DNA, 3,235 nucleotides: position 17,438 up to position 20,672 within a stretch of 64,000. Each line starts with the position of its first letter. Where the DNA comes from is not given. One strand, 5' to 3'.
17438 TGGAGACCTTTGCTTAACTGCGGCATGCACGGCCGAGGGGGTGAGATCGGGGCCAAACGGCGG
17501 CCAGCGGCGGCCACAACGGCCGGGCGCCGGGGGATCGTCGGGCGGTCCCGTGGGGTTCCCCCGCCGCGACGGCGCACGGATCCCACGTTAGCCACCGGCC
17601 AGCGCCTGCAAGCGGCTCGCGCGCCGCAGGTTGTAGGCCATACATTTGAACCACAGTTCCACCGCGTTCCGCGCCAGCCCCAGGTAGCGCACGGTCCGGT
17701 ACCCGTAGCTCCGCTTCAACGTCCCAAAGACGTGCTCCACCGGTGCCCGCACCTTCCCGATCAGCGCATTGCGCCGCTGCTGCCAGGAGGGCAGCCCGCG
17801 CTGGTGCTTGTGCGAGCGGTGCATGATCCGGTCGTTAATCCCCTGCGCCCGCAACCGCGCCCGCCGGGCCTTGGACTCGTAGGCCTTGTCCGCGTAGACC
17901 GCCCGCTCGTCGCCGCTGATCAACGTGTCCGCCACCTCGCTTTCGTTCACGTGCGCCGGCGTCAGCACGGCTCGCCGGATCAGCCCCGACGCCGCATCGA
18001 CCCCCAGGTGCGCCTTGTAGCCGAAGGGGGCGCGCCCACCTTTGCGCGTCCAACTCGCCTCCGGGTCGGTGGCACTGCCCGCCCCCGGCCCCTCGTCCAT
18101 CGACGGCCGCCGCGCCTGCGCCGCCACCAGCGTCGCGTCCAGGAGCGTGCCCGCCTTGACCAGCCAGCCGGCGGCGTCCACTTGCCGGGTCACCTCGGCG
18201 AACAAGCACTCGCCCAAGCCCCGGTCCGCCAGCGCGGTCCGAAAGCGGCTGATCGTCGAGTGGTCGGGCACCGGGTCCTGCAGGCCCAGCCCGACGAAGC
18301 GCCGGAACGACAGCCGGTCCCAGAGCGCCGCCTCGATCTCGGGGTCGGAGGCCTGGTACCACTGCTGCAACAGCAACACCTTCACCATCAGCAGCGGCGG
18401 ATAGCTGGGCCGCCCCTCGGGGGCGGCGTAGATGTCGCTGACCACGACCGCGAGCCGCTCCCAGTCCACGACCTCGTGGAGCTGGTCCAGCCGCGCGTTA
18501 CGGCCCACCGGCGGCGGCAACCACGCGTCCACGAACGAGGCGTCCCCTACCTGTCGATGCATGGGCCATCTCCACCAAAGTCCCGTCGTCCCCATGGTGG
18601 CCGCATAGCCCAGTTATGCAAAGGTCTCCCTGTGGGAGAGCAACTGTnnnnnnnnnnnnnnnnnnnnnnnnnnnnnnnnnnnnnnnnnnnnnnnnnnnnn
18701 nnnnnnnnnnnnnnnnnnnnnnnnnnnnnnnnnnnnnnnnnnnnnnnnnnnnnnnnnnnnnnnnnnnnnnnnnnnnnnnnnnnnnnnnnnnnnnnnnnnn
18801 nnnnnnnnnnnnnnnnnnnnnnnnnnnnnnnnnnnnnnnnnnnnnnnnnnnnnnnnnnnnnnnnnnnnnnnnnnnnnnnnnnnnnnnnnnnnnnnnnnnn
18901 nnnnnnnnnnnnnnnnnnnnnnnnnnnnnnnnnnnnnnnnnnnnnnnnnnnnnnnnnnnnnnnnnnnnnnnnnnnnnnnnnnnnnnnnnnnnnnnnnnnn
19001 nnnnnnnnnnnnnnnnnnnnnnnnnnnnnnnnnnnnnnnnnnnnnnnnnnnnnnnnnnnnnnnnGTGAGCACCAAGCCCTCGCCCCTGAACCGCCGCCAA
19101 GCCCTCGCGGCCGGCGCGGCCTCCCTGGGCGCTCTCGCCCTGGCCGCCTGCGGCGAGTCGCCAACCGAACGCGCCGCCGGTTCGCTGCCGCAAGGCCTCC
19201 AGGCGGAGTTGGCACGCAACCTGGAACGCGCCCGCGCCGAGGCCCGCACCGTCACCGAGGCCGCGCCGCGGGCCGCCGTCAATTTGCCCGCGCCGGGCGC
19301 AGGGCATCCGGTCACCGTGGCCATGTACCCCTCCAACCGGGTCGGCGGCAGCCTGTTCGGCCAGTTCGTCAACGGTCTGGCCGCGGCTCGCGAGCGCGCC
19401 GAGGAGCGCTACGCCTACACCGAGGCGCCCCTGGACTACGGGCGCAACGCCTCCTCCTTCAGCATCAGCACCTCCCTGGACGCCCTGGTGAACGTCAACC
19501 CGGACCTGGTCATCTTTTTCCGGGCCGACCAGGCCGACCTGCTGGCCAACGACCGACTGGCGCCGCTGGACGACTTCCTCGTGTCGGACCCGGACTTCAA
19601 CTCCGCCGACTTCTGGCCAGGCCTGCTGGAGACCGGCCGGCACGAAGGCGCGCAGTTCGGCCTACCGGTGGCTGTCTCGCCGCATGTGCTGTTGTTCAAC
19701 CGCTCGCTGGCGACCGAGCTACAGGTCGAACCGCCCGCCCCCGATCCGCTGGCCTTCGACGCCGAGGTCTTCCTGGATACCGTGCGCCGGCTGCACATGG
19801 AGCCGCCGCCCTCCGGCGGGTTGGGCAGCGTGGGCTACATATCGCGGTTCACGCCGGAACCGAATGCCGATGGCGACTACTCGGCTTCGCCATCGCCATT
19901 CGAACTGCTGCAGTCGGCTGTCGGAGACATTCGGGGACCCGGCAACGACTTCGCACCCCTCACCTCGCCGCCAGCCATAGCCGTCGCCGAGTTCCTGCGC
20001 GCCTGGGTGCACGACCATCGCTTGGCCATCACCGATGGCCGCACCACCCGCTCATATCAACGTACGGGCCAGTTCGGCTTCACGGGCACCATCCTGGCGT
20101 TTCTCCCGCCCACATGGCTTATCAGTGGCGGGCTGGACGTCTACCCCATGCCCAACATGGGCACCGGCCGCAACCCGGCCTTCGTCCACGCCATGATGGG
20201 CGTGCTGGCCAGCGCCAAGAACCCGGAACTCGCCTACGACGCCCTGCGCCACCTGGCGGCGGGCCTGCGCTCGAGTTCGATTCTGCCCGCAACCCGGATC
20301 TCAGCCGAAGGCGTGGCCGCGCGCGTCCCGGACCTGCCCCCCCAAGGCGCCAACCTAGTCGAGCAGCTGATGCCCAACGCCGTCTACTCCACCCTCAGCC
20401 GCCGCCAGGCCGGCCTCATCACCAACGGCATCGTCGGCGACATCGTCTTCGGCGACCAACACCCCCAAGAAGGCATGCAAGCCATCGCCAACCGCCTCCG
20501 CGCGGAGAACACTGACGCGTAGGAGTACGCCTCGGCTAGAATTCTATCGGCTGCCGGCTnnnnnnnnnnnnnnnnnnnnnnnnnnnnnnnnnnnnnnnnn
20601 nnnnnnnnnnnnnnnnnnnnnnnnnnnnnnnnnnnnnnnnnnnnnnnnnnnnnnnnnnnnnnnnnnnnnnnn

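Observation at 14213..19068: Tandem array of a paralogous membrane-protein family, one copy truncated and one destroyed by IS insertion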

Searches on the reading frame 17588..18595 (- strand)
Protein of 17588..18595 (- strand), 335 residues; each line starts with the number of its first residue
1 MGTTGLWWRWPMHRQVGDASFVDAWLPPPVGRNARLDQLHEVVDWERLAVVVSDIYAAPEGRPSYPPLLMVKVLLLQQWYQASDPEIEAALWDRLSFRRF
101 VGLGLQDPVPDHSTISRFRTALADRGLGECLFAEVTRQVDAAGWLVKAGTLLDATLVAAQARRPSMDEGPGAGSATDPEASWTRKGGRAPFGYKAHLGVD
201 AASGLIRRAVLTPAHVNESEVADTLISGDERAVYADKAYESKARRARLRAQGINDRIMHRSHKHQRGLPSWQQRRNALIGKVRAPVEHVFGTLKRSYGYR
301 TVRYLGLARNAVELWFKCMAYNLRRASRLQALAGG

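Call 7: search_protein_families(library=pfam, proteins=[window:17588-18595:-], max_evalue=0.1)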
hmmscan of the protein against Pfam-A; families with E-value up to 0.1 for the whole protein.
window:17588-18595:- (335 aa): 6 families
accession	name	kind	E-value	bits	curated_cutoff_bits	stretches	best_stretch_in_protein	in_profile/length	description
PF01609.27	DDE_Tnp_1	-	2.3e-30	106.3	23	1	148-323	5-200/200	Transposase DDE domain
PF05598.16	DUF772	-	2.2e-26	92.1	23.1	1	61-135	1-74/74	Transposase domain (DUF772)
PF13751.12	DDE_Tnp_1_6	-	9.9e-09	36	25.1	1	277-325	75-123/125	Transposase DDE domain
PF13612.12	DDE_Tnp_1_3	-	3.2e-06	27.6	27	1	191-295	44-143/155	Transposase DDE domain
PF13359.12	DDE_Tnp_4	-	0.00018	21.6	24.8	1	218-300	61-134/158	DDE superfamily endonuclease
PF13586.12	DDE_Tnp_1_2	-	0.0014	19.5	29.2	1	233-301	1-63/86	Transposase DDE domain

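Call 8: search_protein_families(library=ncbifam, proteins=[window:17588-18595:-], max_evalue=0.1)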
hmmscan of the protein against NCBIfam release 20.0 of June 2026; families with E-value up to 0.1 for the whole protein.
window:17588-18595:- (335 aa): 9 families
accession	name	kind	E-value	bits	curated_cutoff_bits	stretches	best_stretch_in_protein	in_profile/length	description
NF033581.1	transpos_IS5_4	equivalog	2.3e-89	299.5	140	1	35-323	1-284/285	IS5 family transposase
NF033551.1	transpos_IS1182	equivalog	2.3e-54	185.1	270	3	34-168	22-157/488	IS1182 family transposase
NF033578.1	transpos_IS5_1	equivalog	5.7e-21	75.1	275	2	32-139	15-124/419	IS5 family transposase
NF033593.1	transpos_ISNCY_1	equivalog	2.3e-20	72.7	325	2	174-327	280-443/444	ISNCY family transposase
NF033579.1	transpos_IS5_2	equivalog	5.8e-15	55.5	140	1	193-324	140-288/289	IS5 family transposase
NF033580.1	transpos_IS5_3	equivalog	6.5e-14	52.1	110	1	109-295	55-230/258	IS5 family transposase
NF033520.1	transpos_IS982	equivalog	2.6e-12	46.9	130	1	191-323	112-241/243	IS982 family transposase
NF033592.1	transpos_IS4_1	equivalog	8e-10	38.3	115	1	65-253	26-200/332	IS4 family transposase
NF033539.1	transpos_IS1380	equivalog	0.0031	16.2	180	1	283-334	331-382/419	IS1380 family transposase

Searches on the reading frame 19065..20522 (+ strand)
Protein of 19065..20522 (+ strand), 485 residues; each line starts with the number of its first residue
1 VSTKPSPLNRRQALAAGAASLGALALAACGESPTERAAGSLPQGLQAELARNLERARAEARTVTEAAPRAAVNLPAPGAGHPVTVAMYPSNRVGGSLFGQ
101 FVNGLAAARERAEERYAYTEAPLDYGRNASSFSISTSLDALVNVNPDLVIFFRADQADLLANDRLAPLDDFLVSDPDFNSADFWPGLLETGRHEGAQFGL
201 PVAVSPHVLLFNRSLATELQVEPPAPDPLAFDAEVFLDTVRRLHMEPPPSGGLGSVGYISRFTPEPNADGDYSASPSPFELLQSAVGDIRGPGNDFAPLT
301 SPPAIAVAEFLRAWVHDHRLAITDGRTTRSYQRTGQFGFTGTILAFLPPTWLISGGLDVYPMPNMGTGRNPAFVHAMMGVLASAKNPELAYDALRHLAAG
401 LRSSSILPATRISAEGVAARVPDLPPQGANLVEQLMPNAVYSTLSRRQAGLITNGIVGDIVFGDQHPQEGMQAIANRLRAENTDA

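Call 7: search_protein_families(library=pfam, proteins=[window:19065-20522:+], max_evalue=0.1)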
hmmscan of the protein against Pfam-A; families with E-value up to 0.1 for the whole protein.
window:19065-20522:+ (485 aa): 0 families

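Call 8: search_protein_families(library=ncbifam, proteins=[window:19065-20522:+], max_evalue=0.1)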
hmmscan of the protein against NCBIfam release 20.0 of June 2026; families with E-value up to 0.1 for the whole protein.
window:19065-20522:+ (485 aa): 0 families

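Call 42: search_solved_structures(query=window:19065-20522:+, max_evalue=10)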
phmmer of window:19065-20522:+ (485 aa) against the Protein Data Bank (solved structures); distinct sequences matched with E-value up to 10: 12.
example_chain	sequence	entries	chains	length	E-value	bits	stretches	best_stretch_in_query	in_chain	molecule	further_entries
4r9f_A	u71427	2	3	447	8.1e-05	24.8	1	145-229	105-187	MBP1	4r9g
3vxb_A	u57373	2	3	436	0.0093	18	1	163-226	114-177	Putative sugar-binding lipoprotein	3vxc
4qrz_A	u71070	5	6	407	0.023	16.8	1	135-244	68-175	ABC-TYPE SUGAR TRANSPORTER | ABC transporter, substrate binding protein (Sugar)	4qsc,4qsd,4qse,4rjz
5ci5_A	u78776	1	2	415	0.086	14.9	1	164-232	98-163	Extracellular solute-binding protein family 1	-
8jjn_C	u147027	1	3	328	0.12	14.3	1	16-109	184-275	TIGR04348 family glycosyltransferase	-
3jzj_A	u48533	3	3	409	0.15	14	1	146-225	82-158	Acarbose/maltose binding protein GacH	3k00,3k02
3k01_A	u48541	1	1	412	0.16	14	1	146-225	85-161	Acarbose/maltose binding protein GacH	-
3uor_A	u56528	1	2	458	0.17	13.9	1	162-219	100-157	ABC transporter sugar binding protein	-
6lce_A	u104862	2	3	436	0.27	13.2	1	178-232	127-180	ABC transporter substrate binding component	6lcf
9xf5_A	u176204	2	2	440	0.59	12.1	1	180-225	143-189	ABC transporter substrate-binding protein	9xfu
9ku5_A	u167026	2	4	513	1.4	10.9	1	137-186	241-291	Glycoside hydrolase | Putative beta-xylosidase GE32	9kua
5f7v_A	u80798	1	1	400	1.6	10.7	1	165-232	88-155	Lmo0181 protein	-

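Call 43: search_protein_families(library=pfam, proteins=[window:19065-20522:+], max_evalue=10)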
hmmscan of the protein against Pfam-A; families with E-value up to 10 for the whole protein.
window:19065-20522:+ (485 aa): 1 family
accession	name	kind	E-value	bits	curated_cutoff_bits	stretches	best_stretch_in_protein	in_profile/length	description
PF01547.30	SBP_bac_1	-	0.16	12.3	26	0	146-222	50-127/307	Bacterial extracellular solute-binding protein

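Call 44: find_homologous_proteins(query=window:19065-20522:+, max_evalue=0.001)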
Query window:19065-20522:+ (485 aa): 36 proteins with E <= 0.001 among 8000 candidates.
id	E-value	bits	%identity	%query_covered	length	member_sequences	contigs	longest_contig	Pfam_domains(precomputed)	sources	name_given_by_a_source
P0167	1.1e-288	976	91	99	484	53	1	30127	-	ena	-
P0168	1.3e-282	956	88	100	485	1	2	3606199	-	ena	-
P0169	2.3e-278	942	87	99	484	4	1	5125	-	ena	-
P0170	1.2e-274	929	86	100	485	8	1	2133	-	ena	-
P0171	1.9e-272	922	84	100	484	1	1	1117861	-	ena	-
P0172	4.0e-269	911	85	95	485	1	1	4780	-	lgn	-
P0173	5.9e-265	897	84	94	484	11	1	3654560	-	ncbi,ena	-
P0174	8.1e-263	890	82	99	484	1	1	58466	-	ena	-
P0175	1.3e-260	883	80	99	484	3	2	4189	-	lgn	-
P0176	1.8e-260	883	80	100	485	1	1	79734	-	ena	-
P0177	2.9e-260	882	80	100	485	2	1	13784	-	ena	-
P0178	6.1e-260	881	80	100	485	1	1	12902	PF13416.12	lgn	-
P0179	1.2e-259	880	80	100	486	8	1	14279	-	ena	-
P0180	2.0e-259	879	80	99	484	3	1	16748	-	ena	-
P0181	4.9e-259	878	80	100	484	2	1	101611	-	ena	-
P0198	1.6e-167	576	55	99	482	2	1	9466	-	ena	-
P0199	5.6e-167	574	56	93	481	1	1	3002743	-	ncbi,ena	-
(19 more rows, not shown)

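Call 48: search_protein_families(library=padloc, proteins=[window:19065-20522:+], max_evalue=1)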
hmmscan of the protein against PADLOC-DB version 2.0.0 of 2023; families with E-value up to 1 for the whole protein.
window:19065-20522:+ (485 aa): 0 families

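Call 49: search_protein_families(library=phrogs, proteins=[window:19065-20522:+], max_evalue=1)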
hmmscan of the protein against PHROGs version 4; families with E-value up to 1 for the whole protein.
window:19065-20522:+ (485 aa): 1 family
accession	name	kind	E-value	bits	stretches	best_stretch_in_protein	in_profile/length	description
phrog_34273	-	unknown function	0.28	12.4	1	37-94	35-93/98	-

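Call 66: find_encoding_contigs(protein=P0199, flank=10000, max_places=2)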
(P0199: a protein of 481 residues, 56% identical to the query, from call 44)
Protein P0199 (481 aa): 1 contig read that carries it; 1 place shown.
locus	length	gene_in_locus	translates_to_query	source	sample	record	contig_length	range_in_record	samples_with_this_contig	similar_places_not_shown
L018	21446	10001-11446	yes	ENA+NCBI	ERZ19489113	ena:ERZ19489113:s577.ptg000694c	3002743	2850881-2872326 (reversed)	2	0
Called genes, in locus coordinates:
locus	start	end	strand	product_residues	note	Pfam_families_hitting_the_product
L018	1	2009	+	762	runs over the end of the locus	-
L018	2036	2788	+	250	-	PF13489:Methyltransf_23, PF13847:Methyltransf_31, PF08241:Methyltransf_11, PF08242:Methyltransf_12, PF13649:Methyltransf_25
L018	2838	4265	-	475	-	PF01555:N6_N4_Mtase, PF01844:HNH, PF14279:HNH_5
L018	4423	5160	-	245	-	-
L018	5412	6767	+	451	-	PF16952:Gln-synt_N_2, PF00120:Gln-synt_C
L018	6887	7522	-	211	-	PF14333:DUF4389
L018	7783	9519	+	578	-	PF00587:tRNA-synt_2b, PF04073:tRNA_edit, PF03129:HGTP_anticodon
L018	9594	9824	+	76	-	-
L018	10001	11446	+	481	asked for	-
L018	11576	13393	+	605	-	PF08439:Peptidase_M3_N, PF01432:Peptidase_M3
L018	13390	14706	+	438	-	PF09861:Lar_N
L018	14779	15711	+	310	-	PF01555:N6_N4_Mtase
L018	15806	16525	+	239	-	PF00702:Hydrolase, PF13419:HAD_2, PF13242:Hydrolase_like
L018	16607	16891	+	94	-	PF24698:DUF7662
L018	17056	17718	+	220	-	-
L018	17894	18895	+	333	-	PF01261:AP_endonuc_2, PF03786:UxuA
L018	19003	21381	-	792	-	-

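Call 70: find_encoding_contigs(protein=P0198, flank=6000, max_places=2)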
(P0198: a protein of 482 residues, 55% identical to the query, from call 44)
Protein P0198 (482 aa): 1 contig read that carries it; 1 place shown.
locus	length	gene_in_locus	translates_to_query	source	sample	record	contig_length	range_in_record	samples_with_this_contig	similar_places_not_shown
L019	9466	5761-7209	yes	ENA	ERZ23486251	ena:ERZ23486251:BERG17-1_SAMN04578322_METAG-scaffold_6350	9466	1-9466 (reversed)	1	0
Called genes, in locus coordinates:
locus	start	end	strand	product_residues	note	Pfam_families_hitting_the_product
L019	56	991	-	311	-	PF01040:UbiA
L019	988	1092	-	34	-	-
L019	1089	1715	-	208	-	-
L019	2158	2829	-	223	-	-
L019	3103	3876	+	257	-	PF00132:Hexapep (weak)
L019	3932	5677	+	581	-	PF00587:tRNA-synt_2b, PF04073:tRNA_edit, PF03129:HGTP_anticodon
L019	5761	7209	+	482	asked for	-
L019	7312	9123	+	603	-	PF08439:Peptidase_M3_N, PF01432:Peptidase_M3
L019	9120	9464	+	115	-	?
